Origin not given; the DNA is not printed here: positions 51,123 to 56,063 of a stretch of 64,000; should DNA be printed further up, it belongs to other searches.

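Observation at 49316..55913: Two abutting giant ORFs (1546 aa with a lipase-like alpha/beta-hydrolase head, plus a 665-aa partner) with no NTPase: candidate uncharacterised conflict/defence module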

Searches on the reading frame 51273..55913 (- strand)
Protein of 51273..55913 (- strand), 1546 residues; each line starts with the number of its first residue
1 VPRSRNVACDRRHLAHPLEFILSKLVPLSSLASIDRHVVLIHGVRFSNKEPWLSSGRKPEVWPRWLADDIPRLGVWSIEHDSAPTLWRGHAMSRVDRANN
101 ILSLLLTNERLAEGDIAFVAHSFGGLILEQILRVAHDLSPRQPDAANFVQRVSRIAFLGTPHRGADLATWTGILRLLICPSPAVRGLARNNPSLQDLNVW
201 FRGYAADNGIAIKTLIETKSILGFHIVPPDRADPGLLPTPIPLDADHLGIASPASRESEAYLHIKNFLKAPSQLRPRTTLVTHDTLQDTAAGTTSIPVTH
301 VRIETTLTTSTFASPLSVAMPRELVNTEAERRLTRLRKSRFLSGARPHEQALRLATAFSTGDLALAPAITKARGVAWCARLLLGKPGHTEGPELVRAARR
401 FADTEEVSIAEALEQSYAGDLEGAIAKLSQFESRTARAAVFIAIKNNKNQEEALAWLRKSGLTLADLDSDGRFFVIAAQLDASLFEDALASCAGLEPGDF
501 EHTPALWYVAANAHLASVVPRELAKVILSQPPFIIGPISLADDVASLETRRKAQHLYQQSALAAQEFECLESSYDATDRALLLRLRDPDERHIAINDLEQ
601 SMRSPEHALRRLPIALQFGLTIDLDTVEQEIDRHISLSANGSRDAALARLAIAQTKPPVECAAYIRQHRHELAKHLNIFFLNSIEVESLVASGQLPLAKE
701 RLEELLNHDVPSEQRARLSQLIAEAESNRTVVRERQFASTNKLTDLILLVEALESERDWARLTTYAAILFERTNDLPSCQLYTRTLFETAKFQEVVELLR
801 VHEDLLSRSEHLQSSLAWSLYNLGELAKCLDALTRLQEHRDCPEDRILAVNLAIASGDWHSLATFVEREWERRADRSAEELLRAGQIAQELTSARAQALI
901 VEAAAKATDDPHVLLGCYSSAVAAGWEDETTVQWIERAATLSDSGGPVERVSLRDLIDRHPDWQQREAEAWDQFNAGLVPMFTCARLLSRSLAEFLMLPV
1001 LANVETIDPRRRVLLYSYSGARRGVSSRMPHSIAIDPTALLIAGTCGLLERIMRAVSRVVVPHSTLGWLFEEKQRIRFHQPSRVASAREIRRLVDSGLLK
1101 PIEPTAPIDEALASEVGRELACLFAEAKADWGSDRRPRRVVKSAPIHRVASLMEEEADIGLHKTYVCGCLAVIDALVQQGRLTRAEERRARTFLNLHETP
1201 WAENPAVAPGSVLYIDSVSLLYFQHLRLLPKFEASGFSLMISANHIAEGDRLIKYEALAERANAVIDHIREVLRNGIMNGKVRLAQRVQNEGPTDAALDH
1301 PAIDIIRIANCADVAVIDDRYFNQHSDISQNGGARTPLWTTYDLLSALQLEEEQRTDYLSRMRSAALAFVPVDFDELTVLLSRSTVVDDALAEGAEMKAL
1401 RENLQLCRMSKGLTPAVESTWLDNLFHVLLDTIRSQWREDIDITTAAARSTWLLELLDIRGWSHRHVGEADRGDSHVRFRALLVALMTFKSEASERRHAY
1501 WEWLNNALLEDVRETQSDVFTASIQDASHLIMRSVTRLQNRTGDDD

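Call 7: search_protein_families(library=pfam, proteins=[window:51273-55913:-], max_evalue=1)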
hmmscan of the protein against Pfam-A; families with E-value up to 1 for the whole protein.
window:51273-55913:- (1546 aa): 7 families
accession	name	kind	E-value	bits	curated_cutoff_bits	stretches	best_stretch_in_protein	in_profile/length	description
PF24407.1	HTH_upst_double_PIN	-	3.9e-21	75.6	27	1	953-1022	1-70/70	HTH_upstream_double_PIN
PF20698.3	PIN-TPR-GreABC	-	1.6e-11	45.1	27.8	1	1214-1326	1-136/138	PIN domain associated with the TPR-GreAB-C-PIN system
PF24096.1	DUF7379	-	0.012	16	33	1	97-171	53-121/191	Domain of unknown function (DUF7379)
PF06812.17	ImpA_N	-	0.027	15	26.9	1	743-808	35-93/119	ImpA, N-terminal, type VI secretion system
PF05057.20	DUF676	-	0.033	14.1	20.3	1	113-164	77-127/217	Putative serine esterase (DUF676)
PF12895.13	ANAPC3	-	0.048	14.4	27.2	1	769-834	15-80/82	Anaphase-promoting complex, cyclosome, subunit 3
PF07819.20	PGAP1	-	0.29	11.3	24.3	1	77-168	50-135/233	PGAP1-like alpha/beta domain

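Call 8: search_protein_families(library=padloc, proteins=[window:51273-55913:-], max_evalue=1)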
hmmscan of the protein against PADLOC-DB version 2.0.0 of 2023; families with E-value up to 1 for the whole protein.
window:51273-55913:- (1546 aa): 1 family
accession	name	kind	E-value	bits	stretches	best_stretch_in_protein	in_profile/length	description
PDLC02918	DUF626_VIII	-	2.1e-19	68.1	1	52-309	22-282/474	-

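Call 9: search_protein_families(library=ncbifam, proteins=[window:51273-55913:-], max_evalue=1)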
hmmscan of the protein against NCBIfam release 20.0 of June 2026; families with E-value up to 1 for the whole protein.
window:51273-55913:- (1546 aa): 1 family
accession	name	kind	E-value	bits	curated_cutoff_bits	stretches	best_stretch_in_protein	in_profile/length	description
NF011239.0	PRK14645.1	equivalog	0.02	14.7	149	1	559-615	16-75/154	ribosome maturation factor RimP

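Call 19: find_homologous_proteins(query=window:51273-55862:-)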
Query window:51273-55862:- (1529 aa): 77 proteins with E <= 0.001 among 8000 candidates.
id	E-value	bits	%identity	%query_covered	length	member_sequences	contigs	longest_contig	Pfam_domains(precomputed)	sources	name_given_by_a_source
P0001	0.0e+0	3228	100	95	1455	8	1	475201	PF24407.3,PF20698.4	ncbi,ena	-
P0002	0.0e+0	2900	87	98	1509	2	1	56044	PF24407.3,PF20698.4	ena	-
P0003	0.0e+0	2243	72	95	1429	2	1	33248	PF24407.3,PF20698.4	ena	-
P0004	0.0e+0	2173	69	95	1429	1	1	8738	PF24407.3,PF20698.4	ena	-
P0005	0.0e+0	2151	65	100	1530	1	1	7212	PF24407.3,PF20698.4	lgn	-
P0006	0.0e+0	1895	60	97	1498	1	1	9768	PF24407.3,PF20698.4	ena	-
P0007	0.0e+0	1881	59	99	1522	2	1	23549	PF24407.3,PF20698.4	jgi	jgi:hypothetical protein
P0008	0.0e+0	1863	58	99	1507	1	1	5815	PF24407.3,PF20698.4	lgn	-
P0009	0.0e+0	1850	57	99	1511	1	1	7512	PF24407.3,PF20698.4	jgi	jgi:hypothetical protein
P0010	0.0e+0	1819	58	95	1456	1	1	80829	PF24407.3,PF20698.4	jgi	jgi:hypothetical protein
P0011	0.0e+0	1798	57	95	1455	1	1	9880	PF24407.3,PF20698.4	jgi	-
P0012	0.0e+0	1744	57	97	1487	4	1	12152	PF24407.3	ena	-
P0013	0.0e+0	1740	57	93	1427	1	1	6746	PF24407.3,PF20698.4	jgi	-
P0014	0.0e+0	1705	71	71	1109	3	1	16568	PF24407.3,PF20698.4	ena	-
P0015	0.0e+0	1606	50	99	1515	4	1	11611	PF05057.21,PF24407.3,PF20698.4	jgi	jgi:hypothetical protein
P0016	0.0e+0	1563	49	98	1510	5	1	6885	PF24407.3,PF20698.4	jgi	jgi:hypothetical protein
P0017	0.0e+0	1544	49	98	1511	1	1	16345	PF05057.21,PF24407.3,PF20698.4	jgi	jgi:hypothetical protein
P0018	0.0e+0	1543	48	97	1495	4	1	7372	PF24407.3,PF20698.4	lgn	-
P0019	0.0e+0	1517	49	98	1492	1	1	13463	PF24407.3,PF20698.4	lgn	-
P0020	0.0e+0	1502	48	97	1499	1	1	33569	PF24407.3,PF20698.4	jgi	jgi:hypothetical protein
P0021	0.0e+0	1493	47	100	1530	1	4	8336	PF24407.3,PF20698.4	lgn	-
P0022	0.0e+0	1453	46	99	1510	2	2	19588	PF24407.3,PF20698.4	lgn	-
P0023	0.0e+0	1448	52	87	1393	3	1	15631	PF24407.3,PF20698.4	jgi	jgi:hypothetical protein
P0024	0.0e+0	1430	56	81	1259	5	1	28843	PF24407.3,PF20698.4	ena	-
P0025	0.0e+0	1425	46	99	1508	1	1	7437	PF24407.3,PF20698.4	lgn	-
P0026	0.0e+0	1419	46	99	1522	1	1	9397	PF24407.3,PF20698.4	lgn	-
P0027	0.0e+0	1413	47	99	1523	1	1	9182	PF24407.3,PF20698.4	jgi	jgi:hypothetical protein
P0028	0.0e+0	1411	46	99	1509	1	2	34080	PF24407.3,PF20698.4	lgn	-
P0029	0.0e+0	1408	46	99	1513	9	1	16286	PF24407.3,PF20698.4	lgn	-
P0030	0.0e+0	1407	46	99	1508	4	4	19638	PF24407.3,PF20698.4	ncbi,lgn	-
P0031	0.0e+0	1399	47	95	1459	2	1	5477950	PF24407.3,PF20698.4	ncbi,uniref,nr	ncbi:hypothetical protein KMZ93_19815 [Bradyrhizobium sediminis]|uniref:HTH domain-containing protei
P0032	0.0e+0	1374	46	95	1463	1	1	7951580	PF24407.3,PF20698.4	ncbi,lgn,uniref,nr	ncbi:hypothetical protein [Bradyrhizobium sp. 131]|uniref:HTH domain-containing protein n=1 Tax=Brad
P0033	0.0e+0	1358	45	98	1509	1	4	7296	PF24407.3,PF20698.4,PF06812.18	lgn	-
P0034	0.0e+0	1357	45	95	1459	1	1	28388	PF24407.3,PF20698.4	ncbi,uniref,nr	ncbi:PIN domain-containing protein [Bradyrhizobium yuanmingense]|uniref:HTH domain-containing protei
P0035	0.0e+0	1275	45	95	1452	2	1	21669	PF24407.3,PF20698.4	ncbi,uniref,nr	ncbi:PIN domain-containing protein [Bradyrhizobium sp. SZCCHNPS2010]|uniref:HTH domain-containing pr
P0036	0.0e+0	1270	43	98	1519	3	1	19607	PF24407.3,PF20698.4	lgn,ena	-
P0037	0.0e+0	1229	41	97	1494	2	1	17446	PF24407.3,PF20698.4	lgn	-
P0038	0.0e+0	1194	43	93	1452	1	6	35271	PF24407.3,PF20698.4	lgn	-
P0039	0.0e+0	1170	40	99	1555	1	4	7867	PF05057.21,PF24407.3,PF20698.4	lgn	-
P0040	0.0e+0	1095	41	95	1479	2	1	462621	PF24407.3,PF20698.4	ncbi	-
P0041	0.0e+0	1013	37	99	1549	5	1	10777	PF24407.3,PF20698.4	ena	-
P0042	1.9e-294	998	37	99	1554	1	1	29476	PF24407.3,PF20698.4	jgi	jgi:hypothetical protein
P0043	5.9e-294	997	37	98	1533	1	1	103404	PF05057.21,PF24407.3,PF20698.4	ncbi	ncbi:MAG: hypothetical protein R3C52_10435 [Hyphomonadaceae bacterium]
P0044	1.8e-288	978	37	99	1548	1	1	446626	PF05057.21,PF24407.3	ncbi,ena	-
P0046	1.1e-258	880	33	98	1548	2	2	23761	PF05057.21,PF24407.3,PF07819.20,PF20698.4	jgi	-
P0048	1.5e-222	760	32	99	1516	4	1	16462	PF24407.3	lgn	-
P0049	1.8e-202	693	33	80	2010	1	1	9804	PF24388.2,PF24407.3,PF20698.4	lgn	-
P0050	7.0e-194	665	33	80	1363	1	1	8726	PF24407.3,PF20698.4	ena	-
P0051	3.1e-142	494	31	76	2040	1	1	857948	PF24407.3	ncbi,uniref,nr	ncbi:tetratricopeptide repeat protein [Sphingomonas hankyongi]|uniref:HTH domain-containing protein 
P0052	2.5e-133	464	28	76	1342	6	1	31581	PF24407.3,PF20698.4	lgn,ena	-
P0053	6.9e-111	390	27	83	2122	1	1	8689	PF24407.3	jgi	jgi:hypothetical protein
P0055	8.2e-33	131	35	16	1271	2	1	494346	PF17874.8,PF00515.35,PF13424.13,PF13176.13,PF13181.13,PF07719.24,PF00931.29,PF13374.13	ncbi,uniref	ncbi:tetratricopeptide repeat protein [Amycolatopsis silviterrae]|uniref:Tetratricopeptide repeat pr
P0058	1.0e-29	121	31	15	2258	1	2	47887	PF24407.3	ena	-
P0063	1.8e-12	64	29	16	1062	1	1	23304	PF22939.3,PF24883.3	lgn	-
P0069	8.4e-7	45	29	11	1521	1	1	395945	PF05057.21,PF12697.14,PF05729.19,PF00931.29,PF13191.13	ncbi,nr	ncbi:hypothetical protein MMC30_003788 [Trapelia coarctata]|nr:hypothetical protein [Trapelia coarct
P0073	4.2e-6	43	27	15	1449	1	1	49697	PF25174.2,PF23381.2,PF25173.2,PF25175.2,PF24817.2,PF22939.3,PF05057.21,PF12697.14,PF24883.3,PF24807.2,PF07819.20,PF23414.2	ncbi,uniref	ncbi:hypothetical protein VTJ49DRAFT_2113 [Mycothermus thermophilus]|uniref:GPI inositol-deacylase n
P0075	3.2e-5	40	33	9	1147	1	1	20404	PF13431.13,PF20225.5,PF01535.27,PF13176.13,PF24885.2,PF13428.13,PF00931.29,PF13374.13,PF07721.21,PF14559.13,PF05057.21,PF17874.8,PF20431.5,PF25000.1,PF00515.35,PF13424.13,PF13432.13,PF13181.13,PF07719.24,PF13174.13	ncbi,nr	ncbi:hypothetical protein MMC22_011250 [Lobaria immixta]|nr:hypothetical protein [Lobaria immixta]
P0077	5.3e-4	36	29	11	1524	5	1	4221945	PF00931.29,PF13191.13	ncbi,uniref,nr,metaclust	ncbi:Putative LipA and NB-ARC domain protein [Penicillium brasilianum]|uniref:Putative LipA and NB-A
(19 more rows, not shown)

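Call 22: find_encoding_contigs(protein=P0001, flank=10000, max_places=3)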
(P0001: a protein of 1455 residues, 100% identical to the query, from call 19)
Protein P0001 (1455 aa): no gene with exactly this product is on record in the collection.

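Call 72: list_cluster_members(proteins=[P0001, P0078])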
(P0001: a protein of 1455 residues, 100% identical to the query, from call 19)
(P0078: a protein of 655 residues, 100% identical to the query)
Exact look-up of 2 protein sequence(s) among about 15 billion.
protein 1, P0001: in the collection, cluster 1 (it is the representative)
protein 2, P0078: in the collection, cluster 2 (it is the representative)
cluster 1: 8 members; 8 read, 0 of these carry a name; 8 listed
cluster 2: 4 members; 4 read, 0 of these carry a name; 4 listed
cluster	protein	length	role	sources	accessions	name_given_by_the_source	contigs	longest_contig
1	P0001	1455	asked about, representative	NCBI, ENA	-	-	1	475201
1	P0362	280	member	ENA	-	-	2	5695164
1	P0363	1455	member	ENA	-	-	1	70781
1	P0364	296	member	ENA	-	-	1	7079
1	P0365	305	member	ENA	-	-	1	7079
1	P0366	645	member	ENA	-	-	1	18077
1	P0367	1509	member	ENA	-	-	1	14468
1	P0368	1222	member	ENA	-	-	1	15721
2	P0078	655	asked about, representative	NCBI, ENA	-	-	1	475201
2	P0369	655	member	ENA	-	-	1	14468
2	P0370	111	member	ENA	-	-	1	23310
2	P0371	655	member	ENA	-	-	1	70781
